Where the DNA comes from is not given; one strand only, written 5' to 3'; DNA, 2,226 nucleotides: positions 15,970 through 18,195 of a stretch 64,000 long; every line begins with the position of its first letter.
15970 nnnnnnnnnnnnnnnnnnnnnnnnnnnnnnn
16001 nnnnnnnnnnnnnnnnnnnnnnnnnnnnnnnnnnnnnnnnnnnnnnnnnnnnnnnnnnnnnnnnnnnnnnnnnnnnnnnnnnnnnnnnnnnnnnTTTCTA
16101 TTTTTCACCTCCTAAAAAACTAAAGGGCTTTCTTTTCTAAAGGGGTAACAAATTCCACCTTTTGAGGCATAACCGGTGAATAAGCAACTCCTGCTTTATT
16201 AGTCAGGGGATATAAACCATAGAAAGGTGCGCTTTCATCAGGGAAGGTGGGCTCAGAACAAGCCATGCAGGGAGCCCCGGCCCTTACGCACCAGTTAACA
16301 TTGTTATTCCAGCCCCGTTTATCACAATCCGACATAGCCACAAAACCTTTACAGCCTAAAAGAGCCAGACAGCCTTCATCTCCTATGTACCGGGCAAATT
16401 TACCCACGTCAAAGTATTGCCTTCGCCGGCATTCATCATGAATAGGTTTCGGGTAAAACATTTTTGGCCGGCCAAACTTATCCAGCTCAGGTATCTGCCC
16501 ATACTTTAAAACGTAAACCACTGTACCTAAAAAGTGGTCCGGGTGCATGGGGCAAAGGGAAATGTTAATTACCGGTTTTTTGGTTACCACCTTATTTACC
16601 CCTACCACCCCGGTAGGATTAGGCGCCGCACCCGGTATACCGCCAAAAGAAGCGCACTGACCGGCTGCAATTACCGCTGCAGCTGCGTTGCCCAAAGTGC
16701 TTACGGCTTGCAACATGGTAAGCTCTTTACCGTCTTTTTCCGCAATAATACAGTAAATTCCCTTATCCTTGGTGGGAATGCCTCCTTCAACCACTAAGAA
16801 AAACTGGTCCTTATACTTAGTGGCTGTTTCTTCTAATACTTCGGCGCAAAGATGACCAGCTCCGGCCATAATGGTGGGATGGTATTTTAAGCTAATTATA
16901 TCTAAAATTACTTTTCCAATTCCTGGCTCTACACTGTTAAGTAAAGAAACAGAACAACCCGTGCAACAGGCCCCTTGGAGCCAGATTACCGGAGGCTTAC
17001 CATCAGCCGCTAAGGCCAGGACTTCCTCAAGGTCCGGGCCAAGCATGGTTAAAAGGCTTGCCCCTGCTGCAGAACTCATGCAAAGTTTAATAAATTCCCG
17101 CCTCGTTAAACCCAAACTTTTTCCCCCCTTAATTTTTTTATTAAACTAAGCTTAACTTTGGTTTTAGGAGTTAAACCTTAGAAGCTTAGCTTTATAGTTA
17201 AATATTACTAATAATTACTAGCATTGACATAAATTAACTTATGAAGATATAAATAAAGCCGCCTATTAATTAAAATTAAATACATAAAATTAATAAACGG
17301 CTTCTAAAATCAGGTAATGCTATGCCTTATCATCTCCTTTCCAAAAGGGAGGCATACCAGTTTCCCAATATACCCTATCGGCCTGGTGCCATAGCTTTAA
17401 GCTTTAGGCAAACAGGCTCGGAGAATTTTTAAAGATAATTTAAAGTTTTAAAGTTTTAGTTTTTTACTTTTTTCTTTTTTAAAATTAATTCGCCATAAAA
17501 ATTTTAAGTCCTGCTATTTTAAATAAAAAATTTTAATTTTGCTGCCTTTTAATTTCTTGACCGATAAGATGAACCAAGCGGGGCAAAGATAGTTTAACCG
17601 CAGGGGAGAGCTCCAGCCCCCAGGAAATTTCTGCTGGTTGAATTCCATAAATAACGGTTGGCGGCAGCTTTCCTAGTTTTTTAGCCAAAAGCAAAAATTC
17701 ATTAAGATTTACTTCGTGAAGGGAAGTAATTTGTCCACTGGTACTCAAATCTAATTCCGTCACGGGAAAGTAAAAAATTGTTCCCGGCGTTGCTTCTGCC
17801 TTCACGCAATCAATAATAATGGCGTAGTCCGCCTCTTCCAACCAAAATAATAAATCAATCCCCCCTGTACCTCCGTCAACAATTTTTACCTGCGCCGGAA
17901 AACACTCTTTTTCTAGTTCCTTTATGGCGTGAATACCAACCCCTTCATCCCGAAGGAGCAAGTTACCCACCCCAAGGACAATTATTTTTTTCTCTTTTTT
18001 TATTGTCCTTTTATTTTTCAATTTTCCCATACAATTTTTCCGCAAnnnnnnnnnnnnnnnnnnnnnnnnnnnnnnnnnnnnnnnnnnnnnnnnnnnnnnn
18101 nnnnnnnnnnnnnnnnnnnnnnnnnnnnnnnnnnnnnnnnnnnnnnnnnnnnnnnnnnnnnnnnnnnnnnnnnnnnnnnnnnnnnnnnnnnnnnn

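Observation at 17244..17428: A Mo/W-cofactor riboswitch sits directly in front of the [NiFe] hydrogenase structural genes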

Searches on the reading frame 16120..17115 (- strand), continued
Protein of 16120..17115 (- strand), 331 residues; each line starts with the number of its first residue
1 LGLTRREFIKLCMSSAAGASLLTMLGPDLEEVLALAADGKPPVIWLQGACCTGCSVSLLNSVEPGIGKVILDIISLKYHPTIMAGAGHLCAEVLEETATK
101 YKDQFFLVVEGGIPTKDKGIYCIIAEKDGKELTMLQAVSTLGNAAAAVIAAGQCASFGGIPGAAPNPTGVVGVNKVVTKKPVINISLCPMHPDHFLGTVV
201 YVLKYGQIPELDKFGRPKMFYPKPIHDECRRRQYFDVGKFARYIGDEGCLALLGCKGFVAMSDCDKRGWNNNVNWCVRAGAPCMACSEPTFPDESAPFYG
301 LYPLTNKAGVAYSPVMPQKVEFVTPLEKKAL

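Call 86: find_encoding_contigs(protein=P0022, flank=4000, max_places=1)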
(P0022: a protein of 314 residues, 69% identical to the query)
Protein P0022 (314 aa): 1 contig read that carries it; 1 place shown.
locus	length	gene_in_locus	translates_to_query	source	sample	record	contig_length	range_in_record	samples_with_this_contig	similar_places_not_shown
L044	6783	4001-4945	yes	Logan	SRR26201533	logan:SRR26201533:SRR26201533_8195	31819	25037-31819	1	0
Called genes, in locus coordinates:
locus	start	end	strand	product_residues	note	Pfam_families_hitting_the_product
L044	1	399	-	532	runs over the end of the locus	PF02734:Dak2, PF21645:FakA-like_M, PF13684:FakA-like_C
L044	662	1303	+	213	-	PF00406:ADK, PF13207:AAA_17, PF05191:ADK_lid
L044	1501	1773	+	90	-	PF10719:ComFB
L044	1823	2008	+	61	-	-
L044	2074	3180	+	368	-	PF00365:PFK, PF01513:NAD_kinase (weak)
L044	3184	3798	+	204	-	PF01750:HycI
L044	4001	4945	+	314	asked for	PF01058:Oxidored_q6, PF14720:NiFe_hyd_SSU_C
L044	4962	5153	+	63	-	PF27537:HoxH, PF00374:NiFeSe_Hases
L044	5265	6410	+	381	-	PF00374:NiFeSe_Hases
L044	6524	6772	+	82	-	PF02416:TatA_B_E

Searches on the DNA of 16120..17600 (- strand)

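Call 13: search_rna_families(sources=[L001, L002, L003, L004, L005, L006, L007, L008, L009], threshold=gathering)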
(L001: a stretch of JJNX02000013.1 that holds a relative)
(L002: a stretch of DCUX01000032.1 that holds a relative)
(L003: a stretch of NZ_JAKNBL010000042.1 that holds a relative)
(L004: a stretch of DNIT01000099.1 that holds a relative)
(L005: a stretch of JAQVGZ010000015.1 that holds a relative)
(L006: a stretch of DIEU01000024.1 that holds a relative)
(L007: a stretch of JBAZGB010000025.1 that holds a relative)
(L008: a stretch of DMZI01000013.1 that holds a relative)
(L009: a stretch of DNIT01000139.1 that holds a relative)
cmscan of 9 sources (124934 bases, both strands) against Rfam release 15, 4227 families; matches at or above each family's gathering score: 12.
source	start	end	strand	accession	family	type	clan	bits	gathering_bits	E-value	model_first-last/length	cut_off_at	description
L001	13381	13503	+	RF01055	Molybdenum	Cis-reg; riboswitch;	-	84.6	36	7.9e-19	1-135/135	no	Molybdenum/Tungsten riboswitch aptamer (Moco RNA motif)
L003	7659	7788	+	RF01055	Molybdenum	Cis-reg; riboswitch;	-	80.1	36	1.6e-17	1-135/135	no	Molybdenum/Tungsten riboswitch aptamer (Moco RNA motif)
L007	7076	7193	+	RF01055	Molybdenum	Cis-reg; riboswitch;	-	79.9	36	1.9e-17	1-135/135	no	Molybdenum/Tungsten riboswitch aptamer (Moco RNA motif)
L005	16221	16340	+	RF01055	Molybdenum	Cis-reg; riboswitch;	-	78.6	36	4.7e-17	1-135/135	no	Molybdenum/Tungsten riboswitch aptamer (Moco RNA motif)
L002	2715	2834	+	RF01055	Molybdenum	Cis-reg; riboswitch;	-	77.1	36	1.2e-16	1-135/135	no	Molybdenum/Tungsten riboswitch aptamer (Moco RNA motif)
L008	2908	3026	+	RF01055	Molybdenum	Cis-reg; riboswitch;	-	74.5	36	7.4e-16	1-135/135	no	Molybdenum/Tungsten riboswitch aptamer (Moco RNA motif)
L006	7679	7796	+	RF01055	Molybdenum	Cis-reg; riboswitch;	-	72.9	36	2.2e-15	1-135/135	no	Molybdenum/Tungsten riboswitch aptamer (Moco RNA motif)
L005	250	364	+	RF01055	Molybdenum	Cis-reg; riboswitch;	-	70.3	36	1.2e-14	1-135/135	no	Molybdenum/Tungsten riboswitch aptamer (Moco RNA motif)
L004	7628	7746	+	RF01055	Molybdenum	Cis-reg; riboswitch;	-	69.5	36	2.2e-14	1-135/135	no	Molybdenum/Tungsten riboswitch aptamer (Moco RNA motif)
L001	7678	7796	+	RF01055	Molybdenum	Cis-reg; riboswitch;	-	68.3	36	4.8e-14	1-135/135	no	Molybdenum/Tungsten riboswitch aptamer (Moco RNA motif)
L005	7197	7314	+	RF01055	Molybdenum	Cis-reg; riboswitch;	-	59.3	36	2.1e-11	1-135/135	no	Molybdenum/Tungsten riboswitch aptamer (Moco RNA motif)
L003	13018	13105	+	RF00005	tRNA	Gene; tRNA;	CL00001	58.8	29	7.5e-10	1-71/71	no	tRNA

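Call 14: search_rna_families(sources=[L010, L011, L012, L013, L014, L015, L016, L017, L029], threshold=gathering)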
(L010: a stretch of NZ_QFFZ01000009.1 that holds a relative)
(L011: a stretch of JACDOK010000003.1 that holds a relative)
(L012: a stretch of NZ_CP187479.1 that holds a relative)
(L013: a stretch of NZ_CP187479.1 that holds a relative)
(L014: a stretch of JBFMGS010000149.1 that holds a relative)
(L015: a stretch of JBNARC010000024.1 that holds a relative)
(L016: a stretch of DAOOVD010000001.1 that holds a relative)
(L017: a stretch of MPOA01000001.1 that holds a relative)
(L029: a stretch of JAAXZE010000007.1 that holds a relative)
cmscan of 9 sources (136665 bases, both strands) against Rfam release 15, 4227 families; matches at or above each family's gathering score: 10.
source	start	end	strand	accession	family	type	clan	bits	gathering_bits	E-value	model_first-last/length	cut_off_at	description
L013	16672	16781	-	RF00001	5S_rRNA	Gene; rRNA;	CL00113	97.9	38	9.2e-20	1-120/120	no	5S ribosomal RNA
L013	15428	15596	-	RF02001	group-II-D1D4-3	Intron;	CL00102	94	32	2e-17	1-170/170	no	Group II catalytic intron D1-D4-3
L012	13357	13445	+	RF01051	c-di-GMP-I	Cis-reg; riboswitch;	CL00126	76.9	35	5.1e-13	1-87/87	no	c-di-GMP-I riboswitch aptamer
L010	7388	7510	+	RF01055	Molybdenum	Cis-reg; riboswitch;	-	72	36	4.2e-15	1-135/135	no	Molybdenum/Tungsten riboswitch aptamer (Moco RNA motif)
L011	1105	1179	+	RF00005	tRNA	Gene; tRNA;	CL00001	67.5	29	3.3e-12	1-71/71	no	tRNA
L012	1432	1506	+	RF00005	tRNA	Gene; tRNA;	CL00001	65.9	29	9.1e-12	1-71/71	no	tRNA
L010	7521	7611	+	RF01051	c-di-GMP-I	Cis-reg; riboswitch;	CL00126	62.7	35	1.5e-09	1-87/87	no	c-di-GMP-I riboswitch aptamer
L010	7683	7801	+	RF01055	Molybdenum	Cis-reg; riboswitch;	-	60.4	36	1.1e-11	1-135/135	no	Molybdenum/Tungsten riboswitch aptamer (Moco RNA motif)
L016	7716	7831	+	RF01055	Molybdenum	Cis-reg; riboswitch;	-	56.5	36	1.5e-10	1-135/135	no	Molybdenum/Tungsten riboswitch aptamer (Moco RNA motif)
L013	15123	15187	-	RF00029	Intron_gpII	Intron;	-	45.1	40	2.7e-05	1-77/77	no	Group II catalytic intron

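Call 72: search_rna_families(sources=[L037, L038, L039, L040], threshold=gathering)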
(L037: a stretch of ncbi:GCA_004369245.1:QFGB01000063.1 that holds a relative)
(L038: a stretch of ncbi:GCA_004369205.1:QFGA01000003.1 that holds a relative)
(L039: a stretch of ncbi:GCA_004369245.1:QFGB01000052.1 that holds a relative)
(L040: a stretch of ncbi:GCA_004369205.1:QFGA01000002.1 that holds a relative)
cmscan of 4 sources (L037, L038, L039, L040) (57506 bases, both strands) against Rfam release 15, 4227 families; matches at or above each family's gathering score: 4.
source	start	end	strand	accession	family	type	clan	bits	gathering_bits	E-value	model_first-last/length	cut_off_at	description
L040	14671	14847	-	RF00174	Cobalamin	Cis-reg; riboswitch;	CL00101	112.8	31.5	1.6e-27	1-189/189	no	Cobalamin riboswitch aptamer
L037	6819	6995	-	RF00174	Cobalamin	Cis-reg; riboswitch;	CL00101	111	31.5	5.4e-27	1-189/189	no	Cobalamin riboswitch aptamer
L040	7624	7743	+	RF01055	Molybdenum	Cis-reg; riboswitch;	-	63.1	36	7.4e-13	1-135/135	no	Molybdenum/Tungsten riboswitch aptamer (Moco RNA motif)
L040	7406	7526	+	RF01055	Molybdenum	Cis-reg; riboswitch;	-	62.2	36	1.4e-12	1-135/135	no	Molybdenum/Tungsten riboswitch aptamer (Moco RNA motif)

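Call 78: search_rna_families(source=window, start=17050, end=17600, threshold=evalue, max_evalue=1)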
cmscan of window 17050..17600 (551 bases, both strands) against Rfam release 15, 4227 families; matches with E-value up to 1: 3.
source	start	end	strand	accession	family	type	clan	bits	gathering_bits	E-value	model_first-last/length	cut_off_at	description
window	17318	17435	-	RF01055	Molybdenum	Cis-reg; riboswitch;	-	74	36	4.5e-18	1-135/135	no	Molybdenum/Tungsten riboswitch aptamer (Moco RNA motif)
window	17337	17410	-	RF03000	LOOT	Gene; sRNA;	-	23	46.4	0.034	1-121/121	no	LOOT RNA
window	17243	17373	+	RF02729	JA01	Gene; sRNA;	-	22.5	111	0.23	1-153/153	no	Aggregatibacter sRNA JA01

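Call 87: search_with_rna_model(model_id=R1, sources=[L041, L042, L043, L044], max_evalue=1)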
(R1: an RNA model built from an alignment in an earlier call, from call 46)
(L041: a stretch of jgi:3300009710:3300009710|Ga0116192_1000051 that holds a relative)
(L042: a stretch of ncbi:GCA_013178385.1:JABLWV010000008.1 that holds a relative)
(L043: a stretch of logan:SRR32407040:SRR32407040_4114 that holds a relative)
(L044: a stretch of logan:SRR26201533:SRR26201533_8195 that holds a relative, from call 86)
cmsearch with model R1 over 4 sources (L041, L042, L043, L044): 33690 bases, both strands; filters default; matches with E-value up to 1: 2.
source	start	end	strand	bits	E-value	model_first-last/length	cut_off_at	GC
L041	3680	3795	+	91.3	1.8e-23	1-118/118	no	0.49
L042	3658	3775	+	82.5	4.9e-21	1-118/118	no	0.54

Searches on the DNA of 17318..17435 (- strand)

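Call 46: build_rna_model(alignment_id=A1)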
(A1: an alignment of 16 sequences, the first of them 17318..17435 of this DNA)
Model R1 built from alignment A1 (16 sequences, 140 columns); structure: RNAalifold consensus.
model positions 118; base pairs 28; branch points 2; effective number of sequences 2.89; information 0.59 bits per position. Calibrated on 0.2 Mb of random sequence (short: E-values are rough).
structure used (alignment columns):
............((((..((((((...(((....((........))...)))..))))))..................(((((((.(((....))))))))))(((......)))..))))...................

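Call 47: search_with_rna_model(model_id=R1, sources=[window, L001, L002, L003, L004, L005, L006, L007, L008, L009, L010, L011, L012, L013, L014, L015, L016, L017, L018, L019, L020, L021, L022, L023, L024, L025, L026, L027, L028, L029], max_evalue=1)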
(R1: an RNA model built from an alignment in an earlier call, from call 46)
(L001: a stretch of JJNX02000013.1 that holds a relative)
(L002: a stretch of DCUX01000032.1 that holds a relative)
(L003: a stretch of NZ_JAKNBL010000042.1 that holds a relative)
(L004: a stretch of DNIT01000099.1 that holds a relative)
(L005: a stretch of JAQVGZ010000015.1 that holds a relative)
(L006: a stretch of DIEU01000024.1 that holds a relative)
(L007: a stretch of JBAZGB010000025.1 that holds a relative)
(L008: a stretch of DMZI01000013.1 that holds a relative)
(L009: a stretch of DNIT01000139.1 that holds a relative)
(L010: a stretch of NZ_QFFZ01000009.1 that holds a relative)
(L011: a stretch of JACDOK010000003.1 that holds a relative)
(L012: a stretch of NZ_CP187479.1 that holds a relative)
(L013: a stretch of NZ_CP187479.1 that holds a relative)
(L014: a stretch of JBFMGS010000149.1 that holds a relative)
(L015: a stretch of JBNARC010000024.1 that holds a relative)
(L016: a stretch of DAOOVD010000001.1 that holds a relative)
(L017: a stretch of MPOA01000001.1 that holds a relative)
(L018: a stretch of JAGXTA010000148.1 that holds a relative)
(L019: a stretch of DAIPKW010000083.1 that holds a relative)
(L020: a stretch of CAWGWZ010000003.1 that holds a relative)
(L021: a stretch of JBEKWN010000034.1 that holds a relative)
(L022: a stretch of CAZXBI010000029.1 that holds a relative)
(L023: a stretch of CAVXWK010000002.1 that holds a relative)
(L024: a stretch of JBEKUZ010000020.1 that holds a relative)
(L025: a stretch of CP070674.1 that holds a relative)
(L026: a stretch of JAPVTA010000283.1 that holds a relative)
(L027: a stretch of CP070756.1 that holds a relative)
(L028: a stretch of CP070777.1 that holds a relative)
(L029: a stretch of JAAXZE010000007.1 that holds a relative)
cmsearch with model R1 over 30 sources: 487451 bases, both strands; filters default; matches with E-value up to 1: 20.
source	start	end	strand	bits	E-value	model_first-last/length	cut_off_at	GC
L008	2908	3025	+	108.8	3.6e-27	1-118/118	no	0.47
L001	7678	7796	+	108.7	3.9e-27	1-118/118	no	0.43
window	17318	17435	-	107.7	7.2e-27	1-118/118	no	0.44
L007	7076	7193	+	104.8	4.7e-26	1-118/118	no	0.42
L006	7679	7796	+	104.6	5.2e-26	1-118/118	no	0.48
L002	2715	2835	+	103.5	1e-25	1-118/118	no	0.44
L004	7628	7748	+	98.3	2.9e-24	1-118/118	no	0.47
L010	7388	7510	+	97.9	3.6e-24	1-118/118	no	0.52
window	28651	28771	-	96.9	7.2e-24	1-118/118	no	0.45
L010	7683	7801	+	93.2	7.7e-23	1-118/118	no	0.49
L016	7716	7831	+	91.3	2.6e-22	1-118/118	no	0.49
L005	250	364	+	89.8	6.7e-22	1-118/118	no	0.46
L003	7659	7788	+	87.4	3.1e-21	1-118/118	no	0.48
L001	13381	13503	+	87.1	3.8e-21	1-118/118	no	0.4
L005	7197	7314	+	84.3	2.2e-20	1-118/118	no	0.49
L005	16221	16340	+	84.1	2.4e-20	1-118/118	no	0.56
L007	7382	7491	+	38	1.6e-07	1-118/118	no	0.45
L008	3362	3450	+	22.7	0.0028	1-118/118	no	0.49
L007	7711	7799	+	21.4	0.0061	1-118/118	no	0.49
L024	5127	5251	+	15.1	0.35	1-118/118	no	0.4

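Call 63: search_with_rna_model(model_id=R1, sources=[L030, L031, L032, L033, L034, L035, L036], max_evalue=1)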
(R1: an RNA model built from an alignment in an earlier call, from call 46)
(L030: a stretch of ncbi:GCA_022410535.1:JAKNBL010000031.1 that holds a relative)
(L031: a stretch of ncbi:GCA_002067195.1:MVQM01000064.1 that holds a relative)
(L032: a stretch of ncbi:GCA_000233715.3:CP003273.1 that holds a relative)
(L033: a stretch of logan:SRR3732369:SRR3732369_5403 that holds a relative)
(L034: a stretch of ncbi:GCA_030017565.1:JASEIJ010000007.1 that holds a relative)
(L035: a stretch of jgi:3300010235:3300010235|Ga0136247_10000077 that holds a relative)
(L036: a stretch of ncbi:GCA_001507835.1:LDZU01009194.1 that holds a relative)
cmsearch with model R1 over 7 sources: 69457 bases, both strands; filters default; matches with E-value up to 1: 1.
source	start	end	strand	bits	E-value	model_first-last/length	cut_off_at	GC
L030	11528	11584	-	11.2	0.61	64-118/118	5'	0.4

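Call 71: search_with_rna_model(model_id=R1, sources=[L037, L038, L039, L040], max_evalue=1)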
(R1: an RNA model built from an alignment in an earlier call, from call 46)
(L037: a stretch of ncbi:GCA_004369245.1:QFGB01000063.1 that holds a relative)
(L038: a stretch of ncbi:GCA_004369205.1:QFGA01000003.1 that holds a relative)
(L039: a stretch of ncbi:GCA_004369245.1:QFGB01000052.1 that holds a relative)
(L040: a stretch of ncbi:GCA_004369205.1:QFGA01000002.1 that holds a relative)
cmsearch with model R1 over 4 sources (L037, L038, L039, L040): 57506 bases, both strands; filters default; matches with E-value up to 1: 2.
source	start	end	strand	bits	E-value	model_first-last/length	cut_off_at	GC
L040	7624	7741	+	94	5.4e-24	1-118/118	no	0.48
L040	7406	7524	+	88.4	1.8e-22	1-118/118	no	0.45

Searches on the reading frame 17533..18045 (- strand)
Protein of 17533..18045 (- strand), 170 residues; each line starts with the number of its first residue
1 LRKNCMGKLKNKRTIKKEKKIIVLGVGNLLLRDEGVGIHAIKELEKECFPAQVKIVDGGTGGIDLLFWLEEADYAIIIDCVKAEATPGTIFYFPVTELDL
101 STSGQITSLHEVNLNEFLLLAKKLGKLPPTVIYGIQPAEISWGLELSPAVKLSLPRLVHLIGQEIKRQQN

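Call 7: search_protein_families(library=pfam, proteins=[window:17533-18045:-])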
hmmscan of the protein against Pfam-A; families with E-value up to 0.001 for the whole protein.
window:17533-18045:- (170 aa): 1 family
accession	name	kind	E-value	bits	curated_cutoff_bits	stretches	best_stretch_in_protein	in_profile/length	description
PF01750.23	HycI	-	1e-25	90.5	23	1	38-162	1-128/130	Hydrogenase maturation protease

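Call 56: search_protein_families(library=ncbifam, proteins=[window:17533-18045:-], max_evalue=0.00001)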
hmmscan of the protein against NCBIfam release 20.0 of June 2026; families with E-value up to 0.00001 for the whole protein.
window:17533-18045:- (170 aa): 7 families
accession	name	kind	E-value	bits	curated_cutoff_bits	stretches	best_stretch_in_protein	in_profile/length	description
TIGR00072.1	hydrog_prot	superfamily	9.7e-40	135.9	47.45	1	23-164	2-144/145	hydrogenase maturation protease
NF045519.1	NiFeSe_H2_mat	exception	1.7e-36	125.3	190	1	19-167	1-149/152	NiFeSe hydrogenase maturation protease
TIGR00140.1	hupD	subfamily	3.9e-33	114.5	151.8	1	21-166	1-148/151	HyaD/HybD family hydrogenase maturation endopeptidase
NF007777.0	PRK10466.1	equivalog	5.8e-22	78.2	190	1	20-166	2-150/164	HyaD/HybD family hydrogenase maturation endopeptidase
NF007616.0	PRK10264.1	equivalog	2e-20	73.3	261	1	18-146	3-134/195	hydrogenase 1 maturation protease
TIGR00130.1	frhD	equivalog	1.3e-18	67.5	134.95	1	18-166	2-152/153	coenzyme F420-reducing hydrogenase, FrhD protein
TIGR00142.1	hycI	equivalog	5.8e-10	39.1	119.1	1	22-162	2-139/146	hydrogenase maturation peptidase HycI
